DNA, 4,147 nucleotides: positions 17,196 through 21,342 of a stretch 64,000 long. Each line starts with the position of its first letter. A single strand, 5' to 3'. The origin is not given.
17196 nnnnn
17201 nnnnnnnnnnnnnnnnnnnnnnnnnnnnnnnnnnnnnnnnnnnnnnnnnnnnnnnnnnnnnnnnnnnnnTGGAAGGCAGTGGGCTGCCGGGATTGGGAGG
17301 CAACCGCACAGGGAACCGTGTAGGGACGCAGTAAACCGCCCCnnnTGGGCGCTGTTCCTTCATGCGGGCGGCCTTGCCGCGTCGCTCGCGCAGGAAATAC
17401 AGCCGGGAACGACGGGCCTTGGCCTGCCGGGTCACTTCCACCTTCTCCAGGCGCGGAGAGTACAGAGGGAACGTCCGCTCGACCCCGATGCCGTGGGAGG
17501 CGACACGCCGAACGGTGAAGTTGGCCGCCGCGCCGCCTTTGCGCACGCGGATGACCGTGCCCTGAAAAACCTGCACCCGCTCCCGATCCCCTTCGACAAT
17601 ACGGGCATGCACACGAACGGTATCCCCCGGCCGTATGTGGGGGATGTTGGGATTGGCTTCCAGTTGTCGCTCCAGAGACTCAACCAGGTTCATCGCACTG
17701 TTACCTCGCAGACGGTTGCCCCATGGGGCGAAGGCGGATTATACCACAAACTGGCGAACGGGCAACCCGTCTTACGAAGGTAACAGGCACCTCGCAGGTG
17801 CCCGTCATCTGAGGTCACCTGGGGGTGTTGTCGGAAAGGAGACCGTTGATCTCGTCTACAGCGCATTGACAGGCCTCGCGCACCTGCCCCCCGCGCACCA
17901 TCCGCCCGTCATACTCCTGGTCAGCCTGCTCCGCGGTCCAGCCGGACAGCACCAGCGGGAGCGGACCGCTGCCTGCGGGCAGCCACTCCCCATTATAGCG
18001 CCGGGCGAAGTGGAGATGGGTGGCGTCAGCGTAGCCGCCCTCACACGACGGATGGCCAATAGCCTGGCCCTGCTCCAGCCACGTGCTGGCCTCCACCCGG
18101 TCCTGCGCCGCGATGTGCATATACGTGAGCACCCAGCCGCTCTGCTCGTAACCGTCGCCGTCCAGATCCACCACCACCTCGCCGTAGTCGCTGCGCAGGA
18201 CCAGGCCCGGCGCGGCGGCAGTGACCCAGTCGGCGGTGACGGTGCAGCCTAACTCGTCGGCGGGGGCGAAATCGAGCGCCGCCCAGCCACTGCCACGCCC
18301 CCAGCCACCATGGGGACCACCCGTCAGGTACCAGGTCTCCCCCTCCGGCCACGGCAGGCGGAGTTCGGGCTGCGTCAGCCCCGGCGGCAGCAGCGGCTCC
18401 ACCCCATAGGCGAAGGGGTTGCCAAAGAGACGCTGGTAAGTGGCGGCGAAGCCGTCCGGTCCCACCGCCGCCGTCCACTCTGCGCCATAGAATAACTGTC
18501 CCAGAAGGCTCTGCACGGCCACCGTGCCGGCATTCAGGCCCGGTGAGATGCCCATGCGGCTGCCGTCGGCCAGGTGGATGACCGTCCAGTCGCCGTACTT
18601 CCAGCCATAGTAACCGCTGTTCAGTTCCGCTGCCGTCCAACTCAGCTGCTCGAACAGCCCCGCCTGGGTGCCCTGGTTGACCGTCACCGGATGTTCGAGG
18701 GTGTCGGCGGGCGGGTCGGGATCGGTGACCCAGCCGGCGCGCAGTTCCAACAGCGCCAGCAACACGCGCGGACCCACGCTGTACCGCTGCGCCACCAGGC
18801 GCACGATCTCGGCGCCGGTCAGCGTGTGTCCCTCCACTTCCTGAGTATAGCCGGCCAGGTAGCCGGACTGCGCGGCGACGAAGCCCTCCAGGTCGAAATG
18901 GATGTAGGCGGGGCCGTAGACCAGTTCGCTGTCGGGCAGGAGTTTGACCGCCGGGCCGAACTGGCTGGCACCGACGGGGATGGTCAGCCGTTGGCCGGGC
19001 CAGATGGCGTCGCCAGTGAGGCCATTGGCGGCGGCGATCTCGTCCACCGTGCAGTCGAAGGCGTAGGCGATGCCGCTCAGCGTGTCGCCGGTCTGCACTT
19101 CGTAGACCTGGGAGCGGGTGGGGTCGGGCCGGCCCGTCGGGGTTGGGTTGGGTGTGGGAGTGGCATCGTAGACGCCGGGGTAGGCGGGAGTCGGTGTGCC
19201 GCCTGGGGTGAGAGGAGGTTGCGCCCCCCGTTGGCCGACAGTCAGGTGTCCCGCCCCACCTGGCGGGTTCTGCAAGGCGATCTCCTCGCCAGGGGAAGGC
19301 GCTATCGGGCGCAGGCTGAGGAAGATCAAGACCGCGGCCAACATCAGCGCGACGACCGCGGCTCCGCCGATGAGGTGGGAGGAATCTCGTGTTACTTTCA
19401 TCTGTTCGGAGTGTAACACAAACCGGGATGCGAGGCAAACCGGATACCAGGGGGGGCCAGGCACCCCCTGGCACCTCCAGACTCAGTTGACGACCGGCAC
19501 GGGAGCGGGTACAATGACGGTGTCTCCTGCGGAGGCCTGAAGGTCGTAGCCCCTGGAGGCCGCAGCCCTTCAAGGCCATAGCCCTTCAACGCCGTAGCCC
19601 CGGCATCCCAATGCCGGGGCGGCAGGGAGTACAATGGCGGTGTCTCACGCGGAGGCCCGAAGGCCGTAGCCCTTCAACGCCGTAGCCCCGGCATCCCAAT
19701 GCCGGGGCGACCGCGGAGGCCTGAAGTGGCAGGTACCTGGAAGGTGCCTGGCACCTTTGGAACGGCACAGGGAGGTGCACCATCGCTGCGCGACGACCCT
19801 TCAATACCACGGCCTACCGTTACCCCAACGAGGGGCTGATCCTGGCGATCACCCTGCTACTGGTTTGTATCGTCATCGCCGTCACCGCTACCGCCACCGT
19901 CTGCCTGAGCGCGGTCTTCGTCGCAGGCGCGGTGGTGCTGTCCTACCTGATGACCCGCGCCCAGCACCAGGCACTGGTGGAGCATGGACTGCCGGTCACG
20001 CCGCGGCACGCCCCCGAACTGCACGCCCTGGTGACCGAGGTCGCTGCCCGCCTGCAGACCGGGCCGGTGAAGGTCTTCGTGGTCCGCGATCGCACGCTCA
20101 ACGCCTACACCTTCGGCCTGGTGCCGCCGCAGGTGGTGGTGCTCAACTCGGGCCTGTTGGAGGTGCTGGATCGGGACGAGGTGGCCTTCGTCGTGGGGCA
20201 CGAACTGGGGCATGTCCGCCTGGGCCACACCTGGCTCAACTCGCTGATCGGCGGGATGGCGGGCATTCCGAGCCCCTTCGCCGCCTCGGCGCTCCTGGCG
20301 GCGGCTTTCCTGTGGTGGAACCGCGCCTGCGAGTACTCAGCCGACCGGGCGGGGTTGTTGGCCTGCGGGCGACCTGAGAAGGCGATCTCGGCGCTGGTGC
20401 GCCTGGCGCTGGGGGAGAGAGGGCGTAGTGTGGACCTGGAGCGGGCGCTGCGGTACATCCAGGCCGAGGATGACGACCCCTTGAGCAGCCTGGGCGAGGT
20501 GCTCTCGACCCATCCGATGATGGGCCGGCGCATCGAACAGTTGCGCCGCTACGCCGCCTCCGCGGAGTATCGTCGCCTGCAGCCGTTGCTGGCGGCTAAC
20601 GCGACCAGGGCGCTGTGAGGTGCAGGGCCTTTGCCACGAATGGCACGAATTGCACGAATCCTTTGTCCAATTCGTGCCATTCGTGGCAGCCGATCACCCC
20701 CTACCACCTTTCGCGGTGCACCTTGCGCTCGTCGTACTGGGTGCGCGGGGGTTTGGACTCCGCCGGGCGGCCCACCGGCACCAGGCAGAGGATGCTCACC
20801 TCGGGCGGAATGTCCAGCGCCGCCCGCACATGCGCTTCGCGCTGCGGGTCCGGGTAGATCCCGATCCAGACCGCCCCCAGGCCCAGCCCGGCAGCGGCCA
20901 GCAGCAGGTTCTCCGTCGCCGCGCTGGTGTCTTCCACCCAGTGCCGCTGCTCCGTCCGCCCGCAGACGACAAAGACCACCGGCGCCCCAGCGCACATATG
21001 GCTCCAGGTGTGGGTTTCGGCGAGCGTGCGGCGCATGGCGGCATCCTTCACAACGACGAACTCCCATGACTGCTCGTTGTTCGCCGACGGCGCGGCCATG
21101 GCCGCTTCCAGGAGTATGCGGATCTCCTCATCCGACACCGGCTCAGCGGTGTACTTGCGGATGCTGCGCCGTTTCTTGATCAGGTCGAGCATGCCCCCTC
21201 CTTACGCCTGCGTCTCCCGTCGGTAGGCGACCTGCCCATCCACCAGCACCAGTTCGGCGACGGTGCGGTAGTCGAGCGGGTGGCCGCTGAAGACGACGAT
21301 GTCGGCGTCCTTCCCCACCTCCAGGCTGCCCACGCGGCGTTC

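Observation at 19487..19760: Promoter-driven tandemly duplicated structured region upstream of the M48 peptidase gene (candidate ncRNA or structured leader)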

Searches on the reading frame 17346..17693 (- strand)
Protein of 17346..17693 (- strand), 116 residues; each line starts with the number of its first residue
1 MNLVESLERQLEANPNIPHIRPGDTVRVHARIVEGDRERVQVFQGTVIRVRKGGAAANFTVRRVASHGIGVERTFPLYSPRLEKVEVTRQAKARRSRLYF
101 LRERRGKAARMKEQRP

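Call 49: search_protein_families(library=pfam, proteins=[window:17346-17693:-])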
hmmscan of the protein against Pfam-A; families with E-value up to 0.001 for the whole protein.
window:17346-17693:- (116 aa): 1 family
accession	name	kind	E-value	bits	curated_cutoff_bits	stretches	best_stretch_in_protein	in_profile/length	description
PF01245.26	Ribosomal_L19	-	4.9e-42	142.8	22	1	4-114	3-111/111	Ribosomal protein L19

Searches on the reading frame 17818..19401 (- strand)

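Call 49: search_protein_families(library=pfam, proteins=[window:17818-19401:-])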
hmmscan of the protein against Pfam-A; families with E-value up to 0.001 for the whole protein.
window:17818-19401:- (528 aa): 3 families
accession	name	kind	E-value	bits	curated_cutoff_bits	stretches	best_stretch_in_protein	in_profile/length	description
PF01476.26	LysM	-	1.2e-15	57.6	20.9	1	100-142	1-43/43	LysM domain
PF01551.29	Peptidase_M23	-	2.2e-06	28.2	28.7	1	392-472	15-92/96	Peptidase family M23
PF23473.1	LysM3_LYK4_5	-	5.6e-06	26.8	29.3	1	100-142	5-47/48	LYK4/5 LysM3 domain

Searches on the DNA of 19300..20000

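Call 7: search_rna_families(source=window, start=19300, end=20000, threshold=evalue, max_evalue=10, show_alignments=3)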
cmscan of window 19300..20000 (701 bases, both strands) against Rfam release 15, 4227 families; matches with E-value up to 10: 10.
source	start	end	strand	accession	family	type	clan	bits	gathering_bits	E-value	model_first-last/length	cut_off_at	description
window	19879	19927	+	RF01333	CRISPR-DR20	Gene; CRISPR;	-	19.7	42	0.24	1-36/36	no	CRISPR RNA direct repeat element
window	19597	19709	-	RF03240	MIR5534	Gene; miRNA;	-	18.7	79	1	1-102/102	no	MIR5534 microRNA precursor family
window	19646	19763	+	RF01757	sbcD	Gene; sRNA;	-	18.6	40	0.29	1-155/155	no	sbcD RNA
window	19551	19710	-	RF02936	Chloroflexus-1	Gene; sRNA;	-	16.6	181.5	0.085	1-171/171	no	Chloroflexus-1 RNA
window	19442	19480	+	RF04110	MIR5084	Gene; miRNA;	-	14.9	110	9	45-83/122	no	MIR5084 microRNA precursor family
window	19840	19881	-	RF01277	snoU54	Gene; snRNA; snoRNA; CD-box;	CL00008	14.2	35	8.1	1-67/67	no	Small nucleolar RNA U54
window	19810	19956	+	RF02132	HOXB13-AS1_1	Gene; lncRNA;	-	13.4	60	2.7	1-136/136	no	HOXB13 antisense RNA 1 conserved region 1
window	19685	19723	-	RF03163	c4-a1b1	Gene; antisense;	CL00128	11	46.7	8.2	1-53/53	no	a1, b1 targets of C4 antisense RNA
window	19679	19717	-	RF02225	sX6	Gene; sRNA;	-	9.8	40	4.2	289-323/342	no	Proteobacterial sRNA sX6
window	19597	19708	-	RF00036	RRE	Cis-reg;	-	8.5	104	4.9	1-337/337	no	HIV Rev response element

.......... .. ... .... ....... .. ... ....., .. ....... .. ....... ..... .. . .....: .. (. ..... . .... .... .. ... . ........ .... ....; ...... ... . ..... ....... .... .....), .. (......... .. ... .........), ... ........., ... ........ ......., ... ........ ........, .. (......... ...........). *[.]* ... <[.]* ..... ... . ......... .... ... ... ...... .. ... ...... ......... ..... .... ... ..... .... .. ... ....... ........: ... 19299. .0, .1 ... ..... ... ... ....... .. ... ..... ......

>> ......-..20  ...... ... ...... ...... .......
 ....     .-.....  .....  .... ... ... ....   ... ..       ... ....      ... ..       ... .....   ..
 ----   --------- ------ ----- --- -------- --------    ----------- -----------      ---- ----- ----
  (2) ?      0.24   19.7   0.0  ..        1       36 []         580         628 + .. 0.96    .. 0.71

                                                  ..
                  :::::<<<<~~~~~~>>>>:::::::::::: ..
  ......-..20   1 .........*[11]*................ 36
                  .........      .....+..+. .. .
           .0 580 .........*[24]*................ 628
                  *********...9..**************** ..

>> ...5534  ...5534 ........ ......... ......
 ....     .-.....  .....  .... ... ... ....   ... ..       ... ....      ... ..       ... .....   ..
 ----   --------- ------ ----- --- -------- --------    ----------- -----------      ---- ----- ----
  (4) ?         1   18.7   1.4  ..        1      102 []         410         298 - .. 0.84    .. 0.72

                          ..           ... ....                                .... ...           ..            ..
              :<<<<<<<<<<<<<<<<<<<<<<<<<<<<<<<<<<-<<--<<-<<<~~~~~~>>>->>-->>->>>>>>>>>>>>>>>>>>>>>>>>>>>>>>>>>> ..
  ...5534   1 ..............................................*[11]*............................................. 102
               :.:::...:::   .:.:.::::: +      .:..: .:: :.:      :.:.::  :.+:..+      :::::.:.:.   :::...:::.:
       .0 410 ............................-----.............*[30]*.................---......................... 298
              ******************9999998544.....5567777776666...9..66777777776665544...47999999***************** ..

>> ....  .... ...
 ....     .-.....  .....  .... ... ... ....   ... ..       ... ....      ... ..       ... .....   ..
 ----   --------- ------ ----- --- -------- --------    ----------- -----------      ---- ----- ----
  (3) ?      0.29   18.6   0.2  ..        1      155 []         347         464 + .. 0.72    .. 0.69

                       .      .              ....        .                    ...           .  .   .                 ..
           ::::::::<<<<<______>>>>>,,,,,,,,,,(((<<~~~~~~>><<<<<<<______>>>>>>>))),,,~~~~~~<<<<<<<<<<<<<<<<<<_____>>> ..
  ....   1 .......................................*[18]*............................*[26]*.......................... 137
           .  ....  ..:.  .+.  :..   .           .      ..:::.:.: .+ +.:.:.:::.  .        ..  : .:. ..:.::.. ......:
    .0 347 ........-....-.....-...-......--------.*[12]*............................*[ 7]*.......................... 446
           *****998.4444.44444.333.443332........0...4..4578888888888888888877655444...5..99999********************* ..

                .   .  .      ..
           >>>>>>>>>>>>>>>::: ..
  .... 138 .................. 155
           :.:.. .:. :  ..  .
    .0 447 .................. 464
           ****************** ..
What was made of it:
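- On Any Rfam RNA family (riboswitch, leader, sRNA): The best sub-threshold scores in 19300-20000 are under 20 bits, against gathering scores of 35-181 (call 7).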

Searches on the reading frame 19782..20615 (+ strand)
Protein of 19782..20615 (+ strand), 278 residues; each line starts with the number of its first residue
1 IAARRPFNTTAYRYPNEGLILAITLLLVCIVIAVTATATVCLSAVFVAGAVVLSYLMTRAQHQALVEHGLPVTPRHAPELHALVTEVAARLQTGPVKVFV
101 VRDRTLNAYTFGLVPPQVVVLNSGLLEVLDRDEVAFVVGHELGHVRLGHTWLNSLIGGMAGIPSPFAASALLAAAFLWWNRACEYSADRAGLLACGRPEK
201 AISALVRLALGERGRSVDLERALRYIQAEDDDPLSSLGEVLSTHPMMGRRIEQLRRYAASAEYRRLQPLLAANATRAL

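Call 14: find_encoding_contigs(protein=window:19932-20615:+, flank=10000, max_places=10)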
Protein seq(228 aa) (228 aa): no gene with exactly this product is on record in the collection.
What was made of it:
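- Tried and rejected: Exact-protein look-up with an M-initial version of the truncated M48 call: not on record (call 14).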

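Call 15: find_homologous_proteins(query=window:19782-20615:+)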
Query seq(278 aa) (278 aa): 1890 proteins with E <= 0.001 among 8000 candidates; the best 120 are listed.
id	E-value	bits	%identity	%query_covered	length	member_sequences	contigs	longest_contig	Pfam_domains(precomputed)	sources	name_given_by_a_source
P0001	1.5e-143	495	100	82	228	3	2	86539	PF01435.25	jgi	jgi:Zn-dependent protease with chaperone function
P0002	7.6e-118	411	72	98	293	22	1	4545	PF01435.25,PF05569.18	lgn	-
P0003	9.7e-118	410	72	98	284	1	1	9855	PF01435.25,PF05569.18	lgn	-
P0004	5.1e-117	408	70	98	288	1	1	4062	PF01435.25,PF05569.18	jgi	-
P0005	5.1e-117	408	71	98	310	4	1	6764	PF01435.25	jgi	-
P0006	1.1e-116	407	71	98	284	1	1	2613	PF01435.25,PF05569.18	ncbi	-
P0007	1.1e-116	407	70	98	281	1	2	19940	PF01435.25,PF05569.18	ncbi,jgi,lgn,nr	ncbi:MAG: M48 family peptidase [Anaerolineales bacterium]|nr:MAG: M48 family peptidase [Anaerolineal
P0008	1.7e-116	406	71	98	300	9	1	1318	PF01435.25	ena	-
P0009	1.8e-116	406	69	99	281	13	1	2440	PF01435.25,PF05569.18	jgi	jgi:Zn-dependent protease with chaperone function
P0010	2.8e-116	405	69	100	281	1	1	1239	PF01435.25,PF05569.18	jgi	jgi:Zn-dependent protease with chaperone function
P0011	3.9e-116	405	69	99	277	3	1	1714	PF01435.25,PF05569.18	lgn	-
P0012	7.6e-116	404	69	100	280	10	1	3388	PF01435.25,PF05569.18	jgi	jgi:Zn-dependent protease with chaperone function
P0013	1.4e-115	403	69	99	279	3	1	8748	PF01435.25,PF05569.18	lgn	-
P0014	1.9e-115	403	70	99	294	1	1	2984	PF01435.25,PF05569.18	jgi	jgi:Zn-dependent protease with chaperone function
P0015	2.6e-115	402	68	99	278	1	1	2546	PF01435.25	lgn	-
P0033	2.2e-112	393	70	98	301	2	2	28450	PF01435.25,PF05569.18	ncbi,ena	-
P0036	2.4e-112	393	69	99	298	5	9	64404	PF01435.25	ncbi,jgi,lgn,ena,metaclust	metaclust:\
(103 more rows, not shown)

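Call 18: find_encoding_contigs(protein=P0001, flank=3000, max_places=6)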
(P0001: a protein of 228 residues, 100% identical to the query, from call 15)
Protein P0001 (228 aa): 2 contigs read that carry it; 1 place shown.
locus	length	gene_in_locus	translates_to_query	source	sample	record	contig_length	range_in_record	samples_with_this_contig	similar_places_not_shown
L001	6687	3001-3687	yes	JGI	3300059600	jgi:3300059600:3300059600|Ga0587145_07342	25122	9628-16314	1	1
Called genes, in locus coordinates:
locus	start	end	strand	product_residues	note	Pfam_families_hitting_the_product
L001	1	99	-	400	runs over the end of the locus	PF13439:Glyco_transf_4, PF13579:Glyco_trans_4_4, PF00534:Glycos_transf_1, PF13692:Glyco_trans_1_4, PF13524:Glyco_trans_1_2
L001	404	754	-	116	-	PF01245:Ribosomal_L19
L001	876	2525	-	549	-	PF01476:LysM, PF23473:LysM3_LYK4_5 (weak), PF01551:Peptidase_M23 (weak)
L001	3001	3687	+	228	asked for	PF01435:Peptidase_M48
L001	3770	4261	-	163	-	PF00881:Nitroreductase, PF14512:TM1586_NiRdase (faint), PF00881:Nitroreductase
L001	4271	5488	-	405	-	PF01979:Amidohydro_1, PF07969:Amidohydro_3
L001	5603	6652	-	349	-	-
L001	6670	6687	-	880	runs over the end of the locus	PF00069:Pkinase, PF03109:ABC1 (faint), PF07714:PK_Tyr_Ser-Thr, PF13088:BNR_2 (faint), PF02012:BNR (faint)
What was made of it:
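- Tried and rejected: The record starts with V (P0001), and that look-up worked (call 18).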

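Call 32: find_encoding_contigs(protein=P0002, flank=1500, max_places=3)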
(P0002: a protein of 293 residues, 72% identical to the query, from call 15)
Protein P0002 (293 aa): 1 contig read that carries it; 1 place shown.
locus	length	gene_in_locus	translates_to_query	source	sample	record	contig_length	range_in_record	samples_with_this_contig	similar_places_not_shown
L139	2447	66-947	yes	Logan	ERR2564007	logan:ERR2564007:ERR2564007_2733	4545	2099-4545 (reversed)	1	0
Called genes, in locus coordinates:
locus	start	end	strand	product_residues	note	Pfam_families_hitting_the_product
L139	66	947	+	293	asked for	PF05569:Peptidase_M56 (weak), PF01435:Peptidase_M48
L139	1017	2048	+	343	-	PF08240:ADH_N, PF16912:Glu_dehyd_C, PF00107:ADH_zinc_N, PF13602:ADH_zinc_N_2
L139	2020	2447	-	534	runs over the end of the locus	PF00221:Lyase_aromatic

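Call 33: find_encoding_contigs(protein=P0005, flank=1500, max_places=3)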
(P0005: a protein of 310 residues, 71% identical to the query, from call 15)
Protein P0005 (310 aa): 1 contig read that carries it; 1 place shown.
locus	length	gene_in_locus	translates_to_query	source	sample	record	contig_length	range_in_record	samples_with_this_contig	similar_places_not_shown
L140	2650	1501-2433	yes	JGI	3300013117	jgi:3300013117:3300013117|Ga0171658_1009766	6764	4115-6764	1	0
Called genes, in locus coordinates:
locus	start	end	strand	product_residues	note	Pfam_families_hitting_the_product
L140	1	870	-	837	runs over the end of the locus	PF02190:LON_substr_bdg, PF00004:AAA, PF07728:AAA_5, PF22667:Lon_lid, PF05362:Lon_C, PF13541:ChlI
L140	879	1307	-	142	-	PF00011:HSP20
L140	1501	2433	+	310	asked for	PF01435:Peptidase_M48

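Call 34: find_encoding_contigs(protein=P0036, flank=1500, max_places=3)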
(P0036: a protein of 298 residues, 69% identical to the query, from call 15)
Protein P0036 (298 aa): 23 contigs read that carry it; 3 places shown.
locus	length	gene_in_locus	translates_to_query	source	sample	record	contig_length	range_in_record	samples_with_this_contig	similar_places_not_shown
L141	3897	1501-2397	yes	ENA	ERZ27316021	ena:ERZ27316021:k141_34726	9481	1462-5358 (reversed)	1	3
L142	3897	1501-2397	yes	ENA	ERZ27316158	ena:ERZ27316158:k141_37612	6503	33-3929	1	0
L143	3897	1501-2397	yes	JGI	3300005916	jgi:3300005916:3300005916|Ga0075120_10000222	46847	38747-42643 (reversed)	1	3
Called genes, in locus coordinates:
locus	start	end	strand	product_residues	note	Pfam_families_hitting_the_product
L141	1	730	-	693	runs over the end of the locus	PF00672:HAMP, PF13185:GAF_2, PF01590:GAF, PF13492:GAF_3, PF01590:GAF, PF13185:GAF_2, PF13492:GAF_3, PF07730:HisKA_3, +2 more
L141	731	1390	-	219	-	PF02743:dCache_1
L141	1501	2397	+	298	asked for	PF01435:Peptidase_M48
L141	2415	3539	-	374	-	PF01476:LysM, PF23472:LysM2_CERK1_LYK3_4_5 (faint), PF23473:LysM3_LYK4_5 (faint), PF23446:LysM1_NFP_LYK (faint), PF01476:LysM, PF03734:YkuD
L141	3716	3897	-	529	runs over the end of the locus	PF12229:PG_binding_4, PF01476:LysM, PF03734:YkuD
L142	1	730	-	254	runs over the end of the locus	?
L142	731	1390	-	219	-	PF02743:dCache_1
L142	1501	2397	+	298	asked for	PF01435:Peptidase_M48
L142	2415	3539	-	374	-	PF01476:LysM, PF23472:LysM2_CERK1_LYK3_4_5 (faint), PF23473:LysM3_LYK4_5 (faint), PF23446:LysM1_NFP_LYK (faint), PF01476:LysM, PF03734:YkuD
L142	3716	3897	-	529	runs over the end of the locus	PF12229:PG_binding_4, PF01476:LysM, PF03734:YkuD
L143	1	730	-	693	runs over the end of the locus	PF00672:HAMP, PF13185:GAF_2, PF01590:GAF, PF13492:GAF_3, PF01590:GAF, PF13185:GAF_2, PF13492:GAF_3, PF07730:HisKA_3, +2 more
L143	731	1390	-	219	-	PF02743:dCache_1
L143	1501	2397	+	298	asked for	PF01435:Peptidase_M48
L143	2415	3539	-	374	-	PF01476:LysM, PF23472:LysM2_CERK1_LYK3_4_5 (faint), PF23473:LysM3_LYK4_5 (faint), PF23446:LysM1_NFP_LYK (faint), PF01476:LysM, PF03734:YkuD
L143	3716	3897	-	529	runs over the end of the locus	PF12229:PG_binding_4, PF01476:LysM, PF03734:YkuD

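Call 37: find_encoding_contigs(protein=P0007, flank=1200, max_places=2)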
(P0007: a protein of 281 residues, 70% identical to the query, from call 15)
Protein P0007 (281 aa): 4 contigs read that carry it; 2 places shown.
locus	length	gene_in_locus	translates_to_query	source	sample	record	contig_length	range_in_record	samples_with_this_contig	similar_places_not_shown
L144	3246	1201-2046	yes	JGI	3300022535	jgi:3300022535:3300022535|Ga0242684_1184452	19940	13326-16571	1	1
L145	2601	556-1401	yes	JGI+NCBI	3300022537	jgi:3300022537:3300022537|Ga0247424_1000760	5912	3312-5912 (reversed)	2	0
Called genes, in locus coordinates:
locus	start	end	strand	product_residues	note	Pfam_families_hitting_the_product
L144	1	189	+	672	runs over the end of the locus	-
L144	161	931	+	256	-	PF00160:Pro_isomerase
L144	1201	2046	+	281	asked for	PF05569:Peptidase_M56 (weak), PF01435:Peptidase_M48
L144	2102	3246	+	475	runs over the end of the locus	PF02614:UxaC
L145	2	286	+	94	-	PF00160:Pro_isomerase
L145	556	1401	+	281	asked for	PF05569:Peptidase_M56 (weak), PF01435:Peptidase_M48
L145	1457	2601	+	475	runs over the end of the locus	PF02614:UxaC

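Call 38: find_encoding_contigs(protein=P0033, flank=1200, max_places=2)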
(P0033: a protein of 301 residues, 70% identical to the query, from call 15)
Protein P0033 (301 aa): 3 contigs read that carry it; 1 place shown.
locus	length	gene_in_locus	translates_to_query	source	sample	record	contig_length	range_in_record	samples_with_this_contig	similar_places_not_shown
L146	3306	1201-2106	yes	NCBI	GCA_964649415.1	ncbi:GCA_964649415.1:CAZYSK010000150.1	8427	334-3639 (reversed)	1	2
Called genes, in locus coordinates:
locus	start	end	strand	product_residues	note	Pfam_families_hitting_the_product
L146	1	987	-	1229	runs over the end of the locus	PF02811:PHP, PF07733:DNA_pol3_alpha, PF17657:DNA_pol3_finger, PF14579:HHH_6, PF01336:tRNA_anti-codon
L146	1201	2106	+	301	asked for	PF05569:Peptidase_M56, PF01435:Peptidase_M48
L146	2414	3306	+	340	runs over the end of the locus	PF08240:ADH_N, PF16912:Glu_dehyd_C, PF00107:ADH_zinc_N, PF13602:ADH_zinc_N_2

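Call 39: find_encoding_contigs(protein=P0003, flank=1200, max_places=2)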
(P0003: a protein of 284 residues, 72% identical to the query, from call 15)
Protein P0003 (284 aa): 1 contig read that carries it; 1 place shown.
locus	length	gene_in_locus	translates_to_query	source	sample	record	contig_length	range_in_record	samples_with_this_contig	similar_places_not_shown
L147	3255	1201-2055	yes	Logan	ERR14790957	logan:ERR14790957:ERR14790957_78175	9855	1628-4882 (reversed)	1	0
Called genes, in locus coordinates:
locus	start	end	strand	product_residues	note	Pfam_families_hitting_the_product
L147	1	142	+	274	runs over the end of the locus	PF13489:Methyltransf_23, PF08241:Methyltransf_11, PF08242:Methyltransf_12 (weak), PF13649:Methyltransf_25, PF13847:Methyltransf_31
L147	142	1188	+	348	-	PF02388:FemAB, PF13480:Acetyltransf_6, PF02388:FemAB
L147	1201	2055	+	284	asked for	PF05569:Peptidase_M56 (weak), PF01435:Peptidase_M48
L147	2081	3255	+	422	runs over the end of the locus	PF13393:tRNA-synt_His, PF00587:tRNA-synt_2b, PF13393:tRNA-synt_His, PF03129:HGTP_anticodon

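Call 49: search_protein_families(library=pfam, proteins=[window:19782-20615:+])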
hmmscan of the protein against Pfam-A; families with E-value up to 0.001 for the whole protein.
window:19782-20615:+ (278 aa): 2 families
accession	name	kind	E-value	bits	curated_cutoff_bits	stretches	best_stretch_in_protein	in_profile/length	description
PF01435.24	Peptidase_M48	-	2.9e-30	105.9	20.3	1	75-257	2-185/186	Peptidase family M48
PF05569.17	Peptidase_M56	-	3.7e-06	26.8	31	1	35-189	95-245/296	BlaR1 peptidase M56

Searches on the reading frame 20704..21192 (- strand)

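Call 49: search_protein_families(library=pfam, proteins=[window:20704-21192:-])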
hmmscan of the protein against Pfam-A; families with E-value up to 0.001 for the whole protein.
window:20704-21192:- (163 aa): 2 families
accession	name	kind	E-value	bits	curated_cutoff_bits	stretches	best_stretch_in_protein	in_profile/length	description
PF00881.29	Nitroreductase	-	1.2e-29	104.1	23.5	2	5-59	1-55/167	Nitroreductase family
PF14512.11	TM1586_NiRdase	-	2.3e-13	50.7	27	1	22-53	158-189/215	Putative TM nitroreductase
